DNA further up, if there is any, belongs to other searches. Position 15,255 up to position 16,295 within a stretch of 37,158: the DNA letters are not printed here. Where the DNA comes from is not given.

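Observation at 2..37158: The repeat-tailed hydrolases are interleaved with genes that make and export a wall glycopolymer, suggesting a ligand/anchor pair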

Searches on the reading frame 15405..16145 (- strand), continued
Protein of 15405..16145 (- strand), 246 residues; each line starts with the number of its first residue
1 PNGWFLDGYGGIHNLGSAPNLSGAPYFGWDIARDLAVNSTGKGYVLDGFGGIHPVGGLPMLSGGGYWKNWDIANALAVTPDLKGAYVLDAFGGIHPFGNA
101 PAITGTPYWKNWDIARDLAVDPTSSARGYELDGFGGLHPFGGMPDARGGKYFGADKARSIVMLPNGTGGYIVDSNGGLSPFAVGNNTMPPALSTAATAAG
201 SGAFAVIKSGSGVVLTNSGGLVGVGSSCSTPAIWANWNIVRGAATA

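Call 34: search_protein_families(library=pfam, proteins=[window:15405-16145:-, P0010, P0025], max_evalue=10)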
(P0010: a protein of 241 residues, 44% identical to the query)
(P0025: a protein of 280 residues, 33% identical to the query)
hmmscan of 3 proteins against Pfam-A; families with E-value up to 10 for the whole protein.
window:15405-16145:- (246 aa): 0 families

P0010 (241 aa): 2 families
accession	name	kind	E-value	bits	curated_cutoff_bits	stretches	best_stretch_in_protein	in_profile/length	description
PF03943.19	TAP_C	-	1.6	8.8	21.3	0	5-16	25-36/49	TAP C-terminal domain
PF22566.2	UBA_8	-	4.4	7.5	26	0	185-198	29-42/46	UBA-like domain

P0025 (280 aa): 1 family
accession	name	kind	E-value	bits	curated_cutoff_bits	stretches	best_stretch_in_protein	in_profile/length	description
PF16807.11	Phage_tail_terminator_4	-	0.44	10.9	27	1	107-126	63-85/142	Putative tail termination protein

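Call 37: find_encoding_contigs(protein=P0025, flank=10000, max_places=1)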
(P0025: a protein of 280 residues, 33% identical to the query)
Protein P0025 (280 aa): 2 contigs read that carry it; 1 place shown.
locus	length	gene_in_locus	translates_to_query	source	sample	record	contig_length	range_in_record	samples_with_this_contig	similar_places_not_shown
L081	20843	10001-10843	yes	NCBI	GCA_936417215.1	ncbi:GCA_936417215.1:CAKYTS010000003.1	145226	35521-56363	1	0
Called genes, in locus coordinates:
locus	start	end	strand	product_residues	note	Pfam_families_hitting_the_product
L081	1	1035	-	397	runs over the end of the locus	-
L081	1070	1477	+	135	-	PF16697:Yop-YscD_cpl, PF00498:FHA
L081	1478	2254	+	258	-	PF00481:PP2C, PF13672:PP2C_2, PF07228:SpoIIE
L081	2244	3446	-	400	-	PF00037:Fer4 (faint), PF12797:Fer4_2 (faint), PF12800:Fer4_4 (faint), PF12838:Fer4_7, PF13183:Fer4_8, PF13484:Fer4_16, PF13534:Fer4_17, PF02754:CCG, +4 more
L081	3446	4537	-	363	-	PF01565:FAD_binding_4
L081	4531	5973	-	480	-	PF01565:FAD_binding_4, PF02913:FAD-oxidase_C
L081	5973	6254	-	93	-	-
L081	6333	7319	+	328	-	PF01208:URO-D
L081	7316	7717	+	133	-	PF00903:Glyoxalase, PF13669:Glyoxalase_4 (faint), PF22677:Ble-like_N (faint)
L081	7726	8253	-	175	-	PF07681:DoxX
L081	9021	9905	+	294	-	-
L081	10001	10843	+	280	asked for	-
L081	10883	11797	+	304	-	-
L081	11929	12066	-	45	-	-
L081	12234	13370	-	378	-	PF14659:Phage_int_SAM_3, PF00589:Phage_integrase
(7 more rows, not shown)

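Call 38: find_encoding_contigs(protein=P0035, flank=10000, max_places=1)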
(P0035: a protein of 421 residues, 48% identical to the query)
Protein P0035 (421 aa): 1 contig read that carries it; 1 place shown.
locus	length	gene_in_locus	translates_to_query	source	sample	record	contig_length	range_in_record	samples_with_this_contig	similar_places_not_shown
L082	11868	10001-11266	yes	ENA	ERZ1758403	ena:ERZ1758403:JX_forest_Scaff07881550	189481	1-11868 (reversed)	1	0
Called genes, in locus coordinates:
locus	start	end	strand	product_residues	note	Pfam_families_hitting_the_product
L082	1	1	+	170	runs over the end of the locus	-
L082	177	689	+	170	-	-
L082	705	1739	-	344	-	PF00268:Ribonuc_red_sm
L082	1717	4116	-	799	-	PF00317:Ribonuc_red_lgN, PF02867:Ribonuc_red_lgC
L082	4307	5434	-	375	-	PF13439:Glyco_transf_4, PF20706:GT4-conflict, PF00534:Glycos_transf_1, PF13692:Glyco_trans_1_4, PF13524:Glyco_trans_1_2 (weak)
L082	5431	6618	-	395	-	PF00534:Glycos_transf_1, PF13692:Glyco_trans_1_4, PF13524:Glyco_trans_1_2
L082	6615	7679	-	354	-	PF20706:GT4-conflict, PF00534:Glycos_transf_1, PF13692:Glyco_trans_1_4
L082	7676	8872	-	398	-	PF13439:Glyco_transf_4 (faint), PF00534:Glycos_transf_1, PF13692:Glyco_trans_1_4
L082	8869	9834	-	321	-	-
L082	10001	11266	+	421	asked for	PF00188:CAP (weak)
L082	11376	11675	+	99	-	-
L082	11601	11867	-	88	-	?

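Call 39: find_encoding_contigs(protein=P0067, flank=10000, max_places=1)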
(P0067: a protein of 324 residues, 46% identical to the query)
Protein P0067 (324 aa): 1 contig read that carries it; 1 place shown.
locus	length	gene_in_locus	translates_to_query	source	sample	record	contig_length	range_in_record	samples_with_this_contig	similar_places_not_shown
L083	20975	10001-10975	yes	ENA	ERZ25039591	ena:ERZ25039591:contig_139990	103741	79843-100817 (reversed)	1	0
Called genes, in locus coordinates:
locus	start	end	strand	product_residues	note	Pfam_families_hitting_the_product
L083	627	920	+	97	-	PF02128:Peptidase_M36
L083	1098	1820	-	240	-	-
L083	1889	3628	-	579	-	-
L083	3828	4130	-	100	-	PF13692:Glyco_trans_1_4 (weak)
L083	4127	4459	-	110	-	-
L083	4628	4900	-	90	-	-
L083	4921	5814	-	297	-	PF13692:Glyco_trans_1_4 (weak), PF00534:Glycos_transf_1 (weak)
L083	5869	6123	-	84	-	PF13579:Glyco_trans_4_4 (weak)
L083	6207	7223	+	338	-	-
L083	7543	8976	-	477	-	-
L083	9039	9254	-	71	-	-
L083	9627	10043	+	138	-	-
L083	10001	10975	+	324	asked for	-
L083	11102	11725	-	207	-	-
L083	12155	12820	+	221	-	-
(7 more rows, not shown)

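Call 42: search_protein_families(library=pfam, proteins=[L027:3867-6620:+, L040:7985-10642:+, L040:5109-7814:+, L047:8111-10696:+, L055:10839-13265:+, L016:2995-5493:-, L016:9455-10819:+, L039:6629-10669:+, L014:6099-8834:+, L066:2840-5296:-], max_evalue=0.001)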
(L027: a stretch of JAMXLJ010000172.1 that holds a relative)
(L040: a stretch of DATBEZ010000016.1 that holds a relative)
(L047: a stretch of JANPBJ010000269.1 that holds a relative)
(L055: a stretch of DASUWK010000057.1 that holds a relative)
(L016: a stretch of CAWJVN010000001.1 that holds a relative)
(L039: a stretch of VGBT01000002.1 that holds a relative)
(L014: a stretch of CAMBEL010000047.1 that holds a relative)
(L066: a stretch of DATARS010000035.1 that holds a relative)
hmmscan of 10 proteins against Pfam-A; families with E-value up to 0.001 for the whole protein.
L027:3867-6620:+ (918 aa): 3 families
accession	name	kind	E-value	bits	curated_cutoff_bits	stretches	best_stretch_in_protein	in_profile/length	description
PF13517.12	FG-GAP_3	-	5.6e-18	65.7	26.9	3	160-223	1-60/61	FG-GAP-like repeat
PF01839.29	FG-GAP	-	2.1e-11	43.8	22.1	1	155-182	4-37/37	FG-GAP repeat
PF13570.13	Beta-prop_ACSF4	-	9.1e-05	22.4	133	0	107-260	178-311/329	Beta-alanine-activating enzyme, beta-propeller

L040:7985-10642:+ (886 aa): 3 families
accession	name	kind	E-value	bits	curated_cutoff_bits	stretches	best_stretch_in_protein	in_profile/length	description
PF13517.12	FG-GAP_3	-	3.2e-25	88.9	26.9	2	150-213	1-61/61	FG-GAP-like repeat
PF01839.29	FG-GAP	-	7.4e-22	77.2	22.1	2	297-320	2-25/37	FG-GAP repeat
PF13570.13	Beta-prop_ACSF4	-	1.5e-06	28.3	133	0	211-389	106-253/329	Beta-alanine-activating enzyme, beta-propeller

L040:5109-7814:+ (902 aa): 3 families
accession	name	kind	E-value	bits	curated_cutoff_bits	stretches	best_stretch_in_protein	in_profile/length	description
PF13517.12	FG-GAP_3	-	2.3e-27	95.8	26.9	3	161-225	1-61/61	FG-GAP-like repeat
PF01839.29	FG-GAP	-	2.6e-23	81.9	22.1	2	314-336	2-24/37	FG-GAP repeat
PF13570.13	Beta-prop_ACSF4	-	1.4e-06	28.3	133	0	103-262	174-312/329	Beta-alanine-activating enzyme, beta-propeller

L047:8111-10696:+ (862 aa): 4 families
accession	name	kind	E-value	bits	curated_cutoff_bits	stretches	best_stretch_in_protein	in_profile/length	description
PF13517.12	FG-GAP_3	-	8.7e-29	100.4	26.9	4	176-232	1-61/61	FG-GAP-like repeat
PF01839.29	FG-GAP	-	2.7e-25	88.2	22.1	3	278-298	2-22/37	FG-GAP repeat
PF14783.12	BBS2_Mid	-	0.00018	22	27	0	81-105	3-27/108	Ciliary BBSome complex subunit 2, middle region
PF25292.1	Beta-prop_CGLA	-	0.00078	19.4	26.8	0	335-366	35-66/316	Lambda-carrageenase beta-propeller domain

L055:10839-13265:+ (809 aa): 1 family
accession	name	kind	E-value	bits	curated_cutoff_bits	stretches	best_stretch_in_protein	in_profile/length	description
PF00704.34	Glyco_hydro_18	-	3.2e-21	76.8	29.6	1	119-430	25-316/317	Glycosyl hydrolases family 18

L016:2995-5493:- (833 aa): 2 families
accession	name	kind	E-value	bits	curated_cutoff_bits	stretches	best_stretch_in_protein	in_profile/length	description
PF00704.34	Glyco_hydro_18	-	2.6e-27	96.8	29.6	1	151-457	23-317/317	Glycosyl hydrolases family 18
PF03644.19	Glyco_hydro_85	-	0.00037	20.6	22.2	1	183-286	42-152/302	Glycosyl hydrolase family 85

L016:9455-10819:+ (455 aa): 1 family
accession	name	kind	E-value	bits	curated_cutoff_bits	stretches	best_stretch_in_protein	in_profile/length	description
PF05257.22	CHAP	-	3.8e-09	37.4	26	1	76-165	5-81/81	CHAP domain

L039:6629-10669:+ (1347 aa): 2 families
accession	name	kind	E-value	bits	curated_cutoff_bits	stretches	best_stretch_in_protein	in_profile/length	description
PF13517.12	FG-GAP_3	-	9e-17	61.9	26.9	2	647-704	1-60/61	FG-GAP-like repeat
PF01839.29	FG-GAP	-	3.9e-12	46.2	22.1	0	642-659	4-21/37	FG-GAP repeat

L014:6099-8834:+ (912 aa): 3 families
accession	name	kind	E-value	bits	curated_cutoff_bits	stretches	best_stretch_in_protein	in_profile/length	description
PF13517.12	FG-GAP_3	-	1.2e-17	64.7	26.9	2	156-222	1-60/61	FG-GAP-like repeat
PF01839.29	FG-GAP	-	8.2e-14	51.6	22.1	0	151-171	4-24/37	FG-GAP repeat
PF12256.14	TcdB_toxin_midN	-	0.00066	19.5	24.8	0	154-179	32-58/181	Insecticide toxin TcdB middle/N-terminal region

L066:2840-5296:- (819 aa): 1 family
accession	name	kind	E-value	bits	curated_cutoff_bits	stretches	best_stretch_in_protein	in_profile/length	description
PF00704.34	Glyco_hydro_18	-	2.5e-27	96.8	29.6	1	165-443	52-317/317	Glycosyl hydrolases family 18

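Call 53: find_related_loci(query=L079:12341-14782:+, collection=metagenome_contigs, flank=10000)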
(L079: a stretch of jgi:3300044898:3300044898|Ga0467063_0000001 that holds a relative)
Query L079:12341-14782:+ (813 aa) in metagenome_contigs; peptide patterns used: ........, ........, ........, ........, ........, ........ (x = any residue, [..] = any of these).
600 stretches matched a pattern (row limit reached: there are more); 588 encode a relative of the query (tblastn E <= 1e-3); the best 80 are kept; 80 distinct loci.
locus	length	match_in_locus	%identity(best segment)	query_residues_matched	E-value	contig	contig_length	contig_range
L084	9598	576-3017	82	1-813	0e+0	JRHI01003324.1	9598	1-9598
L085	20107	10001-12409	82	1-803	0e+0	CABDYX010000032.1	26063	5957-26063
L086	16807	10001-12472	47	11-813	0e+0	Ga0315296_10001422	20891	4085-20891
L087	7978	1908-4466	46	19-813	0e+0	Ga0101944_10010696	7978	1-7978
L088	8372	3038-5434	49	17-813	0e+0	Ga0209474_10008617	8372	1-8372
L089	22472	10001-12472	46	15-813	0e+0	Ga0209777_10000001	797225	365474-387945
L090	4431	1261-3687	48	19-813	0e+0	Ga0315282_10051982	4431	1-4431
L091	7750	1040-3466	48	7-813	0e+0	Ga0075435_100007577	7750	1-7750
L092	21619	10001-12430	45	19-812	0e+0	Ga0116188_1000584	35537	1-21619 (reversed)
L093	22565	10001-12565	44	8-813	0e+0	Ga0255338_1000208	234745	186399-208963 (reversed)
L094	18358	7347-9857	48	19-813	0e+0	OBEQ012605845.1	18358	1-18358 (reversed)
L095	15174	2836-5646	42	17-813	0e+0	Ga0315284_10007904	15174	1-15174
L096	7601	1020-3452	46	19-813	0e+0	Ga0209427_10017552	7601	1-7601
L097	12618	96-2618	47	19-813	0e+0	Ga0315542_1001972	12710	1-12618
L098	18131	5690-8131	48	19-812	0e+0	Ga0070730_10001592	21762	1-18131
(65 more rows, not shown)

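Call 76: find_related_loci(query=A2, collection=viral_contigs, flank=8000)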
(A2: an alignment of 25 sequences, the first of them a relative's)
Query A2 (412 aa) in viral_contigs; peptide patterns used: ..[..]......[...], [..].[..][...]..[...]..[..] (x = any residue, [..] = any of these).
40 stretches matched a pattern, but none encodes a relative of the query by tblastn (E <= 1e-3).

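Call 80: search_protein_families(library=pfam, proteins=[L044:9728-11593:+, L018:9284-12403:+, L033:9032-11500:+, L008:8774-11677:+, L011:3111-5309:+, L011:5209-7617:+, L011:7610-10114:+, L011:11529-14300:+, L064:8687-10858:+, L072:4983-7157:+], max_evalue=0.0001)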
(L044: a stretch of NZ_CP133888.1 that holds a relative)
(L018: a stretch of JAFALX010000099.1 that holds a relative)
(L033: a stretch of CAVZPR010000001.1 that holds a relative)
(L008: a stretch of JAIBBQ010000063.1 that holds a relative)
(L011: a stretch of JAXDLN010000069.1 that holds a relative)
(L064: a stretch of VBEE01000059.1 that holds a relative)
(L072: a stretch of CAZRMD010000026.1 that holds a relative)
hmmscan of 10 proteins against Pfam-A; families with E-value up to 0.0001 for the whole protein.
L044:9728-11593:+ (622 aa): 0 families

L018:9284-12403:+ (1040 aa): 1 family
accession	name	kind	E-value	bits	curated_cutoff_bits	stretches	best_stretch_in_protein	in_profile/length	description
PF01183.26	Glyco_hydro_25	-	2.4e-40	139.2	27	1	86-267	1-180/180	Glycosyl hydrolases family 25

L033:9032-11500:+ (823 aa): 1 family
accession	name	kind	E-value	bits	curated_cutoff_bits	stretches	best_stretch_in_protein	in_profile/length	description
PF05257.22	CHAP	-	1.2e-10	42.2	26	1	202-302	1-81/81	CHAP domain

L008:8774-11677:+ (968 aa): 1 family
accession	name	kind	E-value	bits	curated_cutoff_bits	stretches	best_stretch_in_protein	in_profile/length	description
PF09992.14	NAGPA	-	7.8e-14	52.7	25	1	217-390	2-168/169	Phosphodiester glycosidase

L011:3111-5309:+ (733 aa): 1 family
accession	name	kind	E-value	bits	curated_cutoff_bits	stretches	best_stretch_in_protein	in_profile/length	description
PF00704.34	Glyco_hydro_18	-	1.1e-28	101.2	29.6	1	199-448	83-317/317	Glycosyl hydrolases family 18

L011:5209-7617:+ (803 aa): 2 families
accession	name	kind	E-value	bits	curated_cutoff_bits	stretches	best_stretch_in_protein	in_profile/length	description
PF01551.29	Peptidase_M23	-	3.9e-23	81.9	28.7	1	227-318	2-91/96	Peptidase family M23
PF00041.27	fn3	-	2.1e-22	79.5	25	2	451-530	6-82/84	Fibronectin type III domain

L011:7610-10114:+ (835 aa): 4 families
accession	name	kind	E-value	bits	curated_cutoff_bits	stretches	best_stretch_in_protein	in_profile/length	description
PF13360.13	PQQ_2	-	3.2e-15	56.9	27.6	1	66-203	17-126/233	Outer membrane protein assembly factor BamB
PF22544.2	HYDIN_VesB_CFA65-like_Ig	-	2e-05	25.2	25.5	1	466-566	1-99/100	HYDIN/CFA65/VesB-like, Ig-like domain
PF07610.17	DUF1573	-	6.9e-05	23.2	26.1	0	476-567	9-97/98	Protein of unknown function (DUF1573)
PF15780.11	ASH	-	8.4e-05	23.1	27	0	473-560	12-97/98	Abnormal spindle-like microcephaly-assoc'd, ASPM-SPD-2-Hydin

L011:11529-14300:+ (924 aa): 1 family
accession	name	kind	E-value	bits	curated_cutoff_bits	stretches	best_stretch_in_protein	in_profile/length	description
PF01833.30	TIG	-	5.7e-15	55.5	20.9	1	566-646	1-84/84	IPT/TIG domain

L064:8687-10858:+ (724 aa): 1 family
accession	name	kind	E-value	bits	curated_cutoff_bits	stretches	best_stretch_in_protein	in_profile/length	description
PF00704.34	Glyco_hydro_18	-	8.7e-31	108.2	29.6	1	170-438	61-317/317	Glycosyl hydrolases family 18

L072:4983-7157:+ (725 aa): 1 family
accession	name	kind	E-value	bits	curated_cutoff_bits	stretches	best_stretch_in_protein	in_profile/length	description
PF00704.34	Glyco_hydro_18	-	4.1e-31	109.3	29.6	1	186-439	80-317/317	Glycosyl hydrolases family 18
